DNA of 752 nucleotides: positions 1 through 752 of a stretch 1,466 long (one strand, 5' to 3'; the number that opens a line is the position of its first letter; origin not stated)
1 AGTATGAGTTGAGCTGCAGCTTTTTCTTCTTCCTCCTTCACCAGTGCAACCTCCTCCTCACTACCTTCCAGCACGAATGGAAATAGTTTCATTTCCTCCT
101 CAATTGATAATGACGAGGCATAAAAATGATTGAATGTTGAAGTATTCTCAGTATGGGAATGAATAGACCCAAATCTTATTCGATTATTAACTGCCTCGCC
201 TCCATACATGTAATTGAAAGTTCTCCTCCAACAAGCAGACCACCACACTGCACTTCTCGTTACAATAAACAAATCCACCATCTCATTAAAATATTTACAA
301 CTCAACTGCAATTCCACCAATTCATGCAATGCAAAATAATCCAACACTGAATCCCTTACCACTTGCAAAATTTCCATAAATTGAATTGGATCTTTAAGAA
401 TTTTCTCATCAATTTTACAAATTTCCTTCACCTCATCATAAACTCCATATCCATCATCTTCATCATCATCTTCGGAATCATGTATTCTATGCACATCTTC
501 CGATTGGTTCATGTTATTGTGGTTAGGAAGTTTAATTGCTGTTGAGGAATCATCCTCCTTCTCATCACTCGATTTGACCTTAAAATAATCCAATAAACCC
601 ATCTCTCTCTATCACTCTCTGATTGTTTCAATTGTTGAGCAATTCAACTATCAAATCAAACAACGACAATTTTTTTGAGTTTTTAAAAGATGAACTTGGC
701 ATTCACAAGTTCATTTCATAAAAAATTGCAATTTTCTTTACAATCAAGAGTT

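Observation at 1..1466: Tandem, same-strand genes of an F-box/LRR-type 'eukaryotic-like' family in a compact arrangement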

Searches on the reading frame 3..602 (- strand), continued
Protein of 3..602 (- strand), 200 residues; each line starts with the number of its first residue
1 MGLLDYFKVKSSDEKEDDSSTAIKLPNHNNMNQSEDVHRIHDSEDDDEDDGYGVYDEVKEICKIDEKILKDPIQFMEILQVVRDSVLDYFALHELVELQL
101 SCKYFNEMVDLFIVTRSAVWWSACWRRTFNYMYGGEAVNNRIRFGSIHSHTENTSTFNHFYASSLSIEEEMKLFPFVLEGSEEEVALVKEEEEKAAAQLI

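Call 70: search_protein_families(library=pfam, max_evalue=0.1, proteins=[L003:1301-1726:-, L004:468-1127:+, P0006])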
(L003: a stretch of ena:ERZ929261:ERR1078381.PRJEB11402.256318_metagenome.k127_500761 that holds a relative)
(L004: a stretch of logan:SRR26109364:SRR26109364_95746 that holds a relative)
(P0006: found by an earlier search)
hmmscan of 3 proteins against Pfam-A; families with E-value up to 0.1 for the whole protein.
L003:1301-1726:- (141 aa): 1 family
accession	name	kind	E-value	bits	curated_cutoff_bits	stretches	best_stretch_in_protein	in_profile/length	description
PF14216.11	DUF4326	-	7.8e-20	71.8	25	1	14-104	1-81/82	Domain of unknown function (DUF4326)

L004:468-1127:+ (220 aa): 2 families
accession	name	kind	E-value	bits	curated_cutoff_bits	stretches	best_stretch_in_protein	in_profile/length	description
PF10746.14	Phage_holin_2_2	-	0.024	14.8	25.4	1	144-172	8-36/61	Phage holin T7 family, holin superfamily II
PF14752.11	RBP_receptor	-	0.077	12.1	25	1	150-179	475-504/605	Retinol binding protein receptor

P0006 (389 aa): 0 families

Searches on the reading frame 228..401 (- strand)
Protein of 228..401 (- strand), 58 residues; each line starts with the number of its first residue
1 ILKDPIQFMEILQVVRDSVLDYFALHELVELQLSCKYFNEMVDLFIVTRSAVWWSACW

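Call 21: search_protein_families(library=pfam, max_evalue=10, proteins=[window:228-401:-])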
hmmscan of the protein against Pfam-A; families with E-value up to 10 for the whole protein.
seq(58 aa): 1 family
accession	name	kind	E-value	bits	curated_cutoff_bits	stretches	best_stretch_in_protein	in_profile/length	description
PF01900.24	RNase_P_Rpp14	-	0.035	14.6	23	1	9-47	20-60/104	Rpp14/Pop5 family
